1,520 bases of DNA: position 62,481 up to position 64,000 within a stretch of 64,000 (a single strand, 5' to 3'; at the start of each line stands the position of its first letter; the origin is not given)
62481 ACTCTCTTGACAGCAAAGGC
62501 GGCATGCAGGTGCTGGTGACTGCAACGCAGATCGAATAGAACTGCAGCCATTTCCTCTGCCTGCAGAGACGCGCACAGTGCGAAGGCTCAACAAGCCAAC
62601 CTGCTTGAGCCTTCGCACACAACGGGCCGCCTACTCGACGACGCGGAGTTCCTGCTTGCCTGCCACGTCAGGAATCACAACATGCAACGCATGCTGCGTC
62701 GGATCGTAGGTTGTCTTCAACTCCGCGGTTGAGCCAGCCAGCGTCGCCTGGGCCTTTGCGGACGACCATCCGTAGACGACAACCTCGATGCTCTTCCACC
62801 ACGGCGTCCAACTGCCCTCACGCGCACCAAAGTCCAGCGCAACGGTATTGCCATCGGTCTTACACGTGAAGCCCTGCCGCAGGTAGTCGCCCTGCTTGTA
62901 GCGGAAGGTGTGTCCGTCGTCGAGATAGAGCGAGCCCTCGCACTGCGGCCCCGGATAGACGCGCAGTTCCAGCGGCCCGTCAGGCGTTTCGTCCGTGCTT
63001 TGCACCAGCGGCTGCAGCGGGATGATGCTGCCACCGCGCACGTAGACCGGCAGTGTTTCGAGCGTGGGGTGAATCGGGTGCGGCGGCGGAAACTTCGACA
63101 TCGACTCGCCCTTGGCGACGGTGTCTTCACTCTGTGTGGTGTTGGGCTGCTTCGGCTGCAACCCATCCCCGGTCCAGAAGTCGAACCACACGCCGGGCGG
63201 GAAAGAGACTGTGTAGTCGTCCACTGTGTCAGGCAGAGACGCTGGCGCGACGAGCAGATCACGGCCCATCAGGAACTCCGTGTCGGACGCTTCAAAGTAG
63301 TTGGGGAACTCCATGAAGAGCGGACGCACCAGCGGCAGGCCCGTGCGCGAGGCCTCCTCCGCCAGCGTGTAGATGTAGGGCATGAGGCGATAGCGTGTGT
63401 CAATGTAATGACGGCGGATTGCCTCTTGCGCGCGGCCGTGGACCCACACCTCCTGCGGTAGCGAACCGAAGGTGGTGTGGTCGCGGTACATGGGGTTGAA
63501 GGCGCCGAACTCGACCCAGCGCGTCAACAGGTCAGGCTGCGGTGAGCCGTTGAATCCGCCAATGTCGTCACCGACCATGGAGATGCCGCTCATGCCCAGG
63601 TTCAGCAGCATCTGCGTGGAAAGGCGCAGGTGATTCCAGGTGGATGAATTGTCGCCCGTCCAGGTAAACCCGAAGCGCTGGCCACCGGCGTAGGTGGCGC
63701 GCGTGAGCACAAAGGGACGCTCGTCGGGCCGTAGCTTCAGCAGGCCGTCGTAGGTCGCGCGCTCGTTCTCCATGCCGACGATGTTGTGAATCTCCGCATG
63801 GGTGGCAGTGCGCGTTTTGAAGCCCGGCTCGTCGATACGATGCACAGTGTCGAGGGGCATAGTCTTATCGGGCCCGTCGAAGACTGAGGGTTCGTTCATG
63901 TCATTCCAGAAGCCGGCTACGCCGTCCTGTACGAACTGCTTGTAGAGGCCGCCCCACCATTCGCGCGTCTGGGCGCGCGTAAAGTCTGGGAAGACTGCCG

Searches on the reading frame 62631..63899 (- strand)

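Call 4: search_protein_families(library=pfam, proteins=[window:62631-63899:-])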
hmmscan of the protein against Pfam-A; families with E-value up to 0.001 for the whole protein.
window:62631-63899:- (422 aa): 3 families
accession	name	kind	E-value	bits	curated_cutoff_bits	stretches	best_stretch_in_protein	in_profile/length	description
PF01055.32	Glyco_hydro_31_2nd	-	1.6e-60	205.6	23.5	1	1-179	156-328/328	Glycosyl hydrolases family 31 TIM-barrel domain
PF21365.3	Glyco_hydro_31_3rd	-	9.2e-18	64.9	24.4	1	187-293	1-87/87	Glycosyl hydrolase family 31 C-terminal domain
PF17137.9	DUF5110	-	8.4e-17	61.4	27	1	309-377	1-70/71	Domain of unknown function (DUF5110)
